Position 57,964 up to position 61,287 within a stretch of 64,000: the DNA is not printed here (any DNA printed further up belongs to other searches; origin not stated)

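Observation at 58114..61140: Two complete PilB/GspE secretion-ATPase modules are fused in a single 1008-aa polypeptide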

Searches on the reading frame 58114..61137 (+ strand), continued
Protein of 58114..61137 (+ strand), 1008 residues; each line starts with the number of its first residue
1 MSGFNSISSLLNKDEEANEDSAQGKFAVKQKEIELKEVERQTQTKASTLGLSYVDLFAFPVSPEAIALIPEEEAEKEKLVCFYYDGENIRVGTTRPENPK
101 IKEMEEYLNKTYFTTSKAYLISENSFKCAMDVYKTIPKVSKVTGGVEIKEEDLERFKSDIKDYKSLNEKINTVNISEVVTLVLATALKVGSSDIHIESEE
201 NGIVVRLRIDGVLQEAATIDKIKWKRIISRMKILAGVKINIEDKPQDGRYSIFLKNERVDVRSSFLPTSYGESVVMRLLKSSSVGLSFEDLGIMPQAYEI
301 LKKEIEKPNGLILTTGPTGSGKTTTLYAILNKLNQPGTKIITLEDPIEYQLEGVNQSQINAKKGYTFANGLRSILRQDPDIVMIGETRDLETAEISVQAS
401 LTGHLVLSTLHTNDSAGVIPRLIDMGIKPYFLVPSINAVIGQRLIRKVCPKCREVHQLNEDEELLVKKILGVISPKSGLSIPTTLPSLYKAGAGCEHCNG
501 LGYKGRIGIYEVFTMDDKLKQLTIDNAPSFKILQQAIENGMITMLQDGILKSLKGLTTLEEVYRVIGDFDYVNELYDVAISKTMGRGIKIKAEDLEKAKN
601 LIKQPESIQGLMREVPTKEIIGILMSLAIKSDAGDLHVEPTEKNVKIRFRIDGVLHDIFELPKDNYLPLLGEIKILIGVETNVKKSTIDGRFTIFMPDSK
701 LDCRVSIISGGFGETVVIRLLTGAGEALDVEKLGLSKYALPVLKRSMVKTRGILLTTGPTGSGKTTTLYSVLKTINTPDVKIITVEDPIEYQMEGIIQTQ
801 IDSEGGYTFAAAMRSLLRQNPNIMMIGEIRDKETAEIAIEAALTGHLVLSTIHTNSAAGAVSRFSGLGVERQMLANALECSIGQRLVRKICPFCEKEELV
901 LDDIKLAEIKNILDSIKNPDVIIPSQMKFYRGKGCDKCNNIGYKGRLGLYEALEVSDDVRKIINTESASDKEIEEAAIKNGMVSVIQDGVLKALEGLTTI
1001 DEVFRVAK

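Call 16: find_encoding_contigs(protein=P0001, flank=10000, max_places=4)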
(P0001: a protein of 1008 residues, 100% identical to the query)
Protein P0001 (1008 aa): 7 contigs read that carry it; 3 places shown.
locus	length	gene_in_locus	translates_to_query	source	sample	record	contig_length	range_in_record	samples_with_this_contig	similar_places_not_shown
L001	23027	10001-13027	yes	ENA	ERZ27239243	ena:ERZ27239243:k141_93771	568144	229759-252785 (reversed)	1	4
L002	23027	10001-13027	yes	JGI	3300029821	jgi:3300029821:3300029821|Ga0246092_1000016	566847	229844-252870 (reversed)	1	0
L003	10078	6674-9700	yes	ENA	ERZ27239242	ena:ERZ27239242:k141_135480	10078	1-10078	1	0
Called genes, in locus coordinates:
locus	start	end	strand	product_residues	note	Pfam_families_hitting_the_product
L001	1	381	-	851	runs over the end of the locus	PF00521:DNA_topoisoIV, PF03989:DNA_gyraseA_C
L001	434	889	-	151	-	-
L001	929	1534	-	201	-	PF00334:NDK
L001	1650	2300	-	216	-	PF13483:Lactamase_B_3, PF12706:Lactamase_B_2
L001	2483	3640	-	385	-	-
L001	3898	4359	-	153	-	-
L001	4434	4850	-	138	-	-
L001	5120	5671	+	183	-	-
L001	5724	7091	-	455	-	PF00587:tRNA-synt_2b, PF03129:HGTP_anticodon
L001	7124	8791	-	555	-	PF03485:Arg_tRNA_synt_N, PF00750:tRNA-synt_1d, PF05746:DALR_1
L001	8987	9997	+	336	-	-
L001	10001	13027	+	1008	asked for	PF13604:AAA_30 (faint), PF00437:T2SSE, PF00004:AAA (faint), PF00005:ABC_tran (faint), PF02492:cobW (faint), PF04851:ResIII (faint), PF12775:AAA_7 (faint), PF00437:T2SSE, +6 more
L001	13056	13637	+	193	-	PF01997:Translin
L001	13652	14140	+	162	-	PF00149:Metallophos, PF12850:Metallophos_2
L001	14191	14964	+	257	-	PF00459:Inositol_P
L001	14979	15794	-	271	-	PF01734:Patatin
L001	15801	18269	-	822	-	PF00005:ABC_tran (faint), PF02463:SMC_N (faint), PF03193:RsgA_GTPase (faint), PF13175:AAA_15 (faint), PF13191:AAA_16 (faint), PF13555:AAA_29 (faint), PF20703:nSTAND1 (faint), PF17755:UvrA_DNA-bind, +2 more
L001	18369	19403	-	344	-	PF13091:PLDc_2, PF00614:PLDc (weak), PF13091:PLDc_2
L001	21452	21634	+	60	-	-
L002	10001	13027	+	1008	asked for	PF13604:AAA_30 (faint), PF00437:T2SSE, PF00004:AAA (faint), PF00005:ABC_tran (faint), PF02492:cobW (faint), PF04851:ResIII (faint), PF12775:AAA_7 (faint), PF00437:T2SSE, +6 more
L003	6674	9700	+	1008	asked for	PF13604:AAA_30 (faint), PF00437:T2SSE, PF00004:AAA (faint), PF00005:ABC_tran (faint), PF02492:cobW (faint), PF04851:ResIII (faint), PF12775:AAA_7 (faint), PF00437:T2SSE, +6 more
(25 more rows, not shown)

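Call 18: find_related_loci(query=window:58114-61137:+, collection=genome_contigs, flank=10000)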
Query window:58114-61137:+ (1008 aa) in genome_contigs; peptide patterns used: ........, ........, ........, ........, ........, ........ (x = any residue, [..] = any of these).
205 stretches matched a pattern; 163 encode a relative of the query (tblastn E <= 1e-3); the best 80 are kept; 80 distinct loci.
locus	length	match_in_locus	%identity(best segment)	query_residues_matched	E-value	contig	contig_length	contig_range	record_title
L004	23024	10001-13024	81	1-1008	0e+0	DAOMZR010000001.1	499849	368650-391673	MAG TPA_asm: bacterium isolate AMR_MDS_3994 NODE_1_length_499849_cov_113.060813, whole genome shotgun sequence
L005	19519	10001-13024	81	1-1008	0e+0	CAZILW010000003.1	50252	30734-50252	MAG TPA_asm: uncultured Gammaproteobacteria bacterium isolate SRP241326_co1_352 genome assembly, contig: NODE_1138_lengt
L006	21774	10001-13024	82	1-1008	0e+0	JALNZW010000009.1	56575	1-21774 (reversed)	MAG: Patescibacteria group bacterium isolate SO_2017_LW2 bin 120 scaffold_1270_c1_LW138R_2017, whole genome shotgun sequ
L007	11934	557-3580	78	1-1008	0e+0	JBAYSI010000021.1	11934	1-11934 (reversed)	MAG: Patescibacteria group bacterium isolate SO_2016_LW2_67 scaffold11134_LW138R_2016, whole genome shotgun sequence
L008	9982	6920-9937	75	1-1008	0e+0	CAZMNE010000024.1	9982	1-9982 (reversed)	MAG TPA_asm: uncultured Gammaproteobacteria bacterium isolate binchicken_co173_189 genome assembly, contig: NODE_22764_l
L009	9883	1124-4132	74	1-1004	0e+0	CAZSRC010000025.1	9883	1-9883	MAG TPA_asm: uncultured Gammaproteobacteria bacterium isolate SRP192927_co9_113 genome assembly, contig: NODE_6316_lengt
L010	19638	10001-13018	74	1-1008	0e+0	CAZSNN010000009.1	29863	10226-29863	MAG TPA_asm: uncultured Gammaproteobacteria bacterium isolate binchicken_co45_657 genome assembly, contig: NODE_2301_len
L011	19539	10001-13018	74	1-1008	0e+0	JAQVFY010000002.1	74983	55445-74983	MAG: Patescibacteria group bacterium isolate STE_17 NODE_532_length_74983_cov_4.624198_Sandtown_E, whole genome shotgun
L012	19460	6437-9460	72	1-1008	0e+0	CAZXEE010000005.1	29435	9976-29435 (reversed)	MAG TPA_asm: uncultured Gammaproteobacteria bacterium isolate SRP192927_co4_30 genome assembly, contig: NODE_2604_length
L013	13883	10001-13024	71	1-1008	0e+0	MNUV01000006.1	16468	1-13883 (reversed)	MAG: Candidatus Falkowbacteria bacterium CG1_02_41_21 cg1_0.2_scaffold_3107_c, whole genome shotgun sequence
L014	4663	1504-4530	70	1-1008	0e+0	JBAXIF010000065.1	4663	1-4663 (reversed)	MAG: Candidatus Falkowbacteria bacterium isolate ELA342 MAG342_65, whole genome shotgun sequence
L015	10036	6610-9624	70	1-1008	0e+0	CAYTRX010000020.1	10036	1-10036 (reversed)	MAG TPA_asm: uncultured Gammaproteobacteria bacterium isolate SRP192927_co5_748 genome assembly, contig: NODE_11560_leng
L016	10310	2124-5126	75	1-1003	0e+0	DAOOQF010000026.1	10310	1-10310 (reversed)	MAG TPA_asm: bacterium isolate AMR_MDS_2578 NODE_8088_length_10310_cov_5.658508, whole genome shotgun sequence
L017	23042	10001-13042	68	1-1007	0e+0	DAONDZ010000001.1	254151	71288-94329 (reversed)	MAG TPA_asm: bacterium isolate AMR_MDS_3882 NODE_9_length_254151_cov_14.013180, whole genome shotgun sequence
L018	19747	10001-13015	68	1-1006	0e+0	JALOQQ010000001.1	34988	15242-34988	MAG: Planctomycetota bacterium isolate Prado159 scaffold_495, whole genome shotgun sequence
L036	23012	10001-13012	65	1-1008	0e+0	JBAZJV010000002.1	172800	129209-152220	MAG: Patescibacteria group bacterium isolate SO_2017_LW4_128 scaffold_278_c1_LW137-91_2017, whole genome shotgun sequenc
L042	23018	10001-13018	63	1-1007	0e+0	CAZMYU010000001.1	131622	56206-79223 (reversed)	MAG TPA_asm: uncultured Gammaproteobacteria bacterium isolate binchicken_co154_8 genome assembly, contig: NODE_74_length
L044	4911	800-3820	65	4-1008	0e+0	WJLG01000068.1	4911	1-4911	MAG: Candidatus Falkowbacteria bacterium isolate Bin_529 k141_2866057, whole genome shotgun sequence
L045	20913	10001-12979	65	16-1008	0e+0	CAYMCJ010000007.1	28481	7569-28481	MAG TPA_asm: uncultured Gammaproteobacteria bacterium isolate SRP178699_co1_454 genome assembly, contig: NODE_1799_lengt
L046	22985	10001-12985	65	14-1008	0e+0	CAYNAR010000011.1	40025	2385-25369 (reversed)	MAG TPA_asm: uncultured Gammaproteobacteria bacterium isolate SRP263991_co2_512 genome assembly, contig: NODE_859_length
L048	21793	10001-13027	66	1-1008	0e+0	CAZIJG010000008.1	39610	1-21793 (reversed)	MAG TPA_asm: uncultured Gammaproteobacteria bacterium isolate SRP191223_co1_20 genome assembly, contig: NODE_698_length_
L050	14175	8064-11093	64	2-1008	0e+0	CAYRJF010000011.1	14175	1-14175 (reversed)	MAG TPA_asm: uncultured Gammaproteobacteria bacterium isolate binchicken_co13_456 genome assembly, contig: NODE_6452_len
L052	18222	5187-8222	64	1-1008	0e+0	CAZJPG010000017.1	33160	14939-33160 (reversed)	MAG TPA_asm: uncultured Gammaproteobacteria bacterium isolate SRP263991_co7_920 genome assembly, contig: NODE_1689_lengt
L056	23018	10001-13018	64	2-1007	0e+0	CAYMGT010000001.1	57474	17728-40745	MAG TPA_asm: uncultured Gammaproteobacteria bacterium isolate binchicken_co181_586 genome assembly, contig: NODE_567_len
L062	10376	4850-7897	63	1-1008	0e+0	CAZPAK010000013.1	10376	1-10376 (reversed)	MAG TPA_asm: uncultured Gammaproteobacteria bacterium isolate SRP098346_co1_188 genome assembly, contig: NODE_8246_lengt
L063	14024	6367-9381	63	2-1007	0e+0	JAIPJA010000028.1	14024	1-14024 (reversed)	MAG: Candidatus Paceibacterota bacterium isolate Tobar13m-G48 Tobar13m-C4311, whole genome shotgun sequence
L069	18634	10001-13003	64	6-1007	0e+0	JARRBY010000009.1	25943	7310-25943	MAG: Patescibacteria group bacterium isolate DJKA110_ANT-KO_bin.16 scaffold_448, whole genome shotgun sequence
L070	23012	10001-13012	64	1-1008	0e+0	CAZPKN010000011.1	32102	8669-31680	MAG TPA_asm: uncultured Gammaproteobacteria bacterium isolate binchicken_co212_18 genome assembly, contig: NODE_2012_len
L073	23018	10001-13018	63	1-1008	0e+0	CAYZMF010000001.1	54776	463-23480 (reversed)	MAG TPA_asm: uncultured Gammaproteobacteria bacterium isolate binchicken_co157_726 genome assembly, contig: NODE_965_len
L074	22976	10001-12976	63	17-1008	0e+0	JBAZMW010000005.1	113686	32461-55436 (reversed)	MAG: Patescibacteria group bacterium isolate SO_2017_LW4_52 scaffold_135_c2_LW137-91_2017, whole genome shotgun sequence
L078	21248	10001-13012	62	1-1007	0e+0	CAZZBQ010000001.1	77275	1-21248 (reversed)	MAG TPA_asm: uncultured Gammaproteobacteria bacterium isolate SRP294416_co1_773 genome assembly, contig: NODE_366_length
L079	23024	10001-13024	69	1-1007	0e+0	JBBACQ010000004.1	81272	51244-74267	MAG: Patescibacteria group bacterium isolate SO_2017_LW1_52 NODE_125_length_81272_cov_1.713390_LW64-88_2017, whole genom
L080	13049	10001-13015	62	1-1008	0e+0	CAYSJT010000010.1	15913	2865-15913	MAG TPA_asm: uncultured Gammaproteobacteria bacterium isolate binchicken_co246_376 genome assembly, contig: NODE_4728_le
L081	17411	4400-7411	63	1-1007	0e+0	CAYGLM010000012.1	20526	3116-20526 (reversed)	MAG TPA_asm: uncultured Gammaproteobacteria bacterium isolate ERP113451_co4_283 genome assembly, contig: NODE_1301_lengt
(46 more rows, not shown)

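Call 25: search_protein_representatives(protein=window:58114-61137:+)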
Query: 1008 residues. Proteins with E-value up to 0.001 (for the whole library): 56669; up to 1e-10: 36055; up to 1e-30: 15833. The best 150 are listed.
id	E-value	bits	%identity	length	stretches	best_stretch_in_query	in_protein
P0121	0.0e+00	1462.6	65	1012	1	15-1007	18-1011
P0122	4.5e-295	998.1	48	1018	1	13-1008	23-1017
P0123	5.1e-257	872.2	45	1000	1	31-1006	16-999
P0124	1.1e-254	864.4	43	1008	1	34-1006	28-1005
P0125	1.7e-244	830.7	42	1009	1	36-1006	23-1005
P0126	5.2e-228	776.2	41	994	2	35-568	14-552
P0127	1.1e-226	771.7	40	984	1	31-998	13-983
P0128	5.2e-223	759.6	39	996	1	33-1006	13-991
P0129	1.1e-218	745.3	40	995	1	29-1006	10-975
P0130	1.4e-215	735.0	39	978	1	38-1001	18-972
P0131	5.3e-215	733.1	39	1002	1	22-1006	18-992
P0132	5.6e-214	729.7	40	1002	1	37-1006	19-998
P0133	3.2e-213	727.2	39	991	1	41-1006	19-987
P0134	9.0e-180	616.5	41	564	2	606-1007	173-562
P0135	1.5e-170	586.0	46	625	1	146-740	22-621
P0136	2.1e-168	578.9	50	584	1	24-566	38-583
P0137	1.6e-164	566.0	38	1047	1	171-1006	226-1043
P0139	9.5e-152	523.8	61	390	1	621-1008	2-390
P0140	1.2e-150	520.1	42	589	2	622-1006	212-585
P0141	2.5e-150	519.1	47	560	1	33-565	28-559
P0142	4.7e-149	514.9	46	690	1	20-566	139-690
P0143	6.4e-148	511.1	46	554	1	31-569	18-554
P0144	3.2e-146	505.5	38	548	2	619-1007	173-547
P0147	9.8e-142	490.6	45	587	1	30-565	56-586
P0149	6.7e-140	484.6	44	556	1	32-566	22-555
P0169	1.7e-125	436.9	42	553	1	17-567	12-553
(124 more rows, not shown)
